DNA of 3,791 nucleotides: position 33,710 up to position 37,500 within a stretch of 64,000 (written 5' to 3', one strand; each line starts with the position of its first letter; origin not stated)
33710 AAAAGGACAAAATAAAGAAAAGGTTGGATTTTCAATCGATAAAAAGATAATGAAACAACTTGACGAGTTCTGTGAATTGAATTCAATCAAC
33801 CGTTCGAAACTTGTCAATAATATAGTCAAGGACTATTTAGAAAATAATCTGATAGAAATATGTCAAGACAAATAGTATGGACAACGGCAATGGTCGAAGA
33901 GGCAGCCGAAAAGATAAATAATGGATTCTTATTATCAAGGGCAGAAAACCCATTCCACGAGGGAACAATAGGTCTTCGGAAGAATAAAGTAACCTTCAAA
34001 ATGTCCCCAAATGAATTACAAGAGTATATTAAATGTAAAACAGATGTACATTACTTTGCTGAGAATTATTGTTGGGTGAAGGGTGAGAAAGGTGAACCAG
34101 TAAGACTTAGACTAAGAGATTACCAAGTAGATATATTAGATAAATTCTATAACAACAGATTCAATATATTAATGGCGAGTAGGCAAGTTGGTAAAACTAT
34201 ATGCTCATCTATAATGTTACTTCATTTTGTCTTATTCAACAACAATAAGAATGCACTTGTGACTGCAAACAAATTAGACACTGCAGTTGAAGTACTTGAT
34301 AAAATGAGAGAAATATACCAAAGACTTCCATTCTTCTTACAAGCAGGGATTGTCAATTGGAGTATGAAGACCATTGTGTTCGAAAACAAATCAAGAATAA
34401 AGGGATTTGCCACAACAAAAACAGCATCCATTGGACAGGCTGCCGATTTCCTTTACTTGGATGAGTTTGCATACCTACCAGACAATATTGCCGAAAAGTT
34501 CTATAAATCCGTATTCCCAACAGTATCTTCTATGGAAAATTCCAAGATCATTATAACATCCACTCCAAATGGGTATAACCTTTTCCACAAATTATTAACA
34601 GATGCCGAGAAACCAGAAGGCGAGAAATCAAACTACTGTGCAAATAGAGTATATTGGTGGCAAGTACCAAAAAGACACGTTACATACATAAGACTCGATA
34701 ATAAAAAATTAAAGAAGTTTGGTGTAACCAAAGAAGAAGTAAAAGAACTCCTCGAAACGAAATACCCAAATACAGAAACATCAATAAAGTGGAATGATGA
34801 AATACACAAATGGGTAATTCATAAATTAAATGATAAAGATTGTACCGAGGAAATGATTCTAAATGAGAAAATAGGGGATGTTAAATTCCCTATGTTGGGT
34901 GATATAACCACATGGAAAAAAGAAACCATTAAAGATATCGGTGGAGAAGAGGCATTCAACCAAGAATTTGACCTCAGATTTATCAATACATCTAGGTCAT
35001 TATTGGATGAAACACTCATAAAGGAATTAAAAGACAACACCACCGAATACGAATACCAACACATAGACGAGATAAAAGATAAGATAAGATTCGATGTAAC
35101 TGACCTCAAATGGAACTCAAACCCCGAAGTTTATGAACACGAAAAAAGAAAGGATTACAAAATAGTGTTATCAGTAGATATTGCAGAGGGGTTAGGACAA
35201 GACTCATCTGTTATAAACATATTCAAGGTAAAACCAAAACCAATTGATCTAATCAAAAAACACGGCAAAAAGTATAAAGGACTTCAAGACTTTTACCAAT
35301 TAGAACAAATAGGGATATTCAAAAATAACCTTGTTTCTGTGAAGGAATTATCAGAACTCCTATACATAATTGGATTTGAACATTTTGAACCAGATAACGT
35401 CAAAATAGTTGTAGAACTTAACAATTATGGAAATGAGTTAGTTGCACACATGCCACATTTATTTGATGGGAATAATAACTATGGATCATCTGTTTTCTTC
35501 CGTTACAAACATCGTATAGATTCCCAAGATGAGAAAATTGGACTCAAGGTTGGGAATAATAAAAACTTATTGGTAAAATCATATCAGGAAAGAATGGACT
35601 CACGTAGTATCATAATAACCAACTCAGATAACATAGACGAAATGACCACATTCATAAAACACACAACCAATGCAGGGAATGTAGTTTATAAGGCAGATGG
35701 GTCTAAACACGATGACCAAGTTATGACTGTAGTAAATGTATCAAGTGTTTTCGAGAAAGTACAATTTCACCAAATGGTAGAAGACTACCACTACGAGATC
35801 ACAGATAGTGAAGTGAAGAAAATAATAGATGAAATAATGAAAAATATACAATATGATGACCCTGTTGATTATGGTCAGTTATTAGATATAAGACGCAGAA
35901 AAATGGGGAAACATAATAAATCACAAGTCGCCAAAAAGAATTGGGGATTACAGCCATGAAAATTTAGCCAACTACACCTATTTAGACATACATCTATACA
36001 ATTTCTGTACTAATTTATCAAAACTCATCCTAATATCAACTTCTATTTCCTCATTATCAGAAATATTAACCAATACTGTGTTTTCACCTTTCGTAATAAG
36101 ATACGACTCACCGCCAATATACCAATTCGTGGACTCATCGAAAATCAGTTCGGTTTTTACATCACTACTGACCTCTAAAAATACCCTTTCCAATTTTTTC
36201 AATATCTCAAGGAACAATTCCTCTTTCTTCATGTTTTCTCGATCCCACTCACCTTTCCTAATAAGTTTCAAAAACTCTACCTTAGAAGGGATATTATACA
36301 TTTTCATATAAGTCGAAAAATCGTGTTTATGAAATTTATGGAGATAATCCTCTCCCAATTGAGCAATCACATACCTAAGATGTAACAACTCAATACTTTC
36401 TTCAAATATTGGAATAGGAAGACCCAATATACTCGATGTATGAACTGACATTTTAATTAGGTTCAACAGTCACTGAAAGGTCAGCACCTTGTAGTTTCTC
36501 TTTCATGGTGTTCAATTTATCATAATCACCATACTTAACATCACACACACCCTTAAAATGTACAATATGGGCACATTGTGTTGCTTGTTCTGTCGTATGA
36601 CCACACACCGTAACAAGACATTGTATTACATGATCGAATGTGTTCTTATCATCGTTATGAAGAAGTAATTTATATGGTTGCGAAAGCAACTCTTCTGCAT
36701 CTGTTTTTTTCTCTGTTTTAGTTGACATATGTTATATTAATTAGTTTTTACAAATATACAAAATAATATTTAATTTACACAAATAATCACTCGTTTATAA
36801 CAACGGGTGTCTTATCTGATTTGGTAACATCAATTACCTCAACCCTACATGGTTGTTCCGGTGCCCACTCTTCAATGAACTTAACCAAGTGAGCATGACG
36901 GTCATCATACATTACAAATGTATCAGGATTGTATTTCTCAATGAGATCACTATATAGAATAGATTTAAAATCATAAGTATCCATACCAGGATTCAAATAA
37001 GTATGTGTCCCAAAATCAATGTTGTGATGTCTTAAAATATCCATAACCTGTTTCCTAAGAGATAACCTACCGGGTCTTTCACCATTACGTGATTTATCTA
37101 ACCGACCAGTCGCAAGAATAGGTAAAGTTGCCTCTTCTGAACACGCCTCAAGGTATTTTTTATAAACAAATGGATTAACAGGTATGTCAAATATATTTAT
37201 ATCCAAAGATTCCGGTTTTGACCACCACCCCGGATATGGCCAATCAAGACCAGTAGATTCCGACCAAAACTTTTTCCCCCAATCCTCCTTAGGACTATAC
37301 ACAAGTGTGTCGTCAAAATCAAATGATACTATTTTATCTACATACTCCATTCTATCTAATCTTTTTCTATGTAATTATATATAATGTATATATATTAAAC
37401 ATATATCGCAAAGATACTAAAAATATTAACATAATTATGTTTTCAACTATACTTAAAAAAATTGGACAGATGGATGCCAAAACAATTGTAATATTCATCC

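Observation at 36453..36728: Phage-encoded ClpS homologue next to a HAD phosphatase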

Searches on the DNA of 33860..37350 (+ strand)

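Call 7: search_dna_similar(query=window:33860-37350:+, collection=phages, mode=near)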
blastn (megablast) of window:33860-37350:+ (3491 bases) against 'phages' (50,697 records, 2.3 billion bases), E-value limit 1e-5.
No match.

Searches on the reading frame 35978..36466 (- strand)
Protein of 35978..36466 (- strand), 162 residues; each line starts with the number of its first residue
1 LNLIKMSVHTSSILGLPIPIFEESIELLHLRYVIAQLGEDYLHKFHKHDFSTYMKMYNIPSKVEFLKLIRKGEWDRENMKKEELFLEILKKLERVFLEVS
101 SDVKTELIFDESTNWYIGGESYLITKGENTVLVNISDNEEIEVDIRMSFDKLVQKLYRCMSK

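Call 3: search_protein_families(library=pfam, proteins=[window:35978-36466:-], max_evalue=0.01)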
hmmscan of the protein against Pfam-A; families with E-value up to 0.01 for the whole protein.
window:35978-36466:- (162 aa): 0 families

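Call 4: search_protein_families(library=ncbifam, proteins=[window:35978-36466:-], max_evalue=0.01)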
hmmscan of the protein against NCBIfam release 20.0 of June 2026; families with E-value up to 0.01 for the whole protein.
window:35978-36466:- (162 aa): 0 families

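Call 5: search_protein_families(library=phrogs, proteins=[window:35978-36466:-], max_evalue=0.01)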
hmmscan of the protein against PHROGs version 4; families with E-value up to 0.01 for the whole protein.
window:35978-36466:- (162 aa): 1 family
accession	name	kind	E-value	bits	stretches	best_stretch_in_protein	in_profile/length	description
phrog_27721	-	unknown function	0.00027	22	1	19-63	9-55/71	-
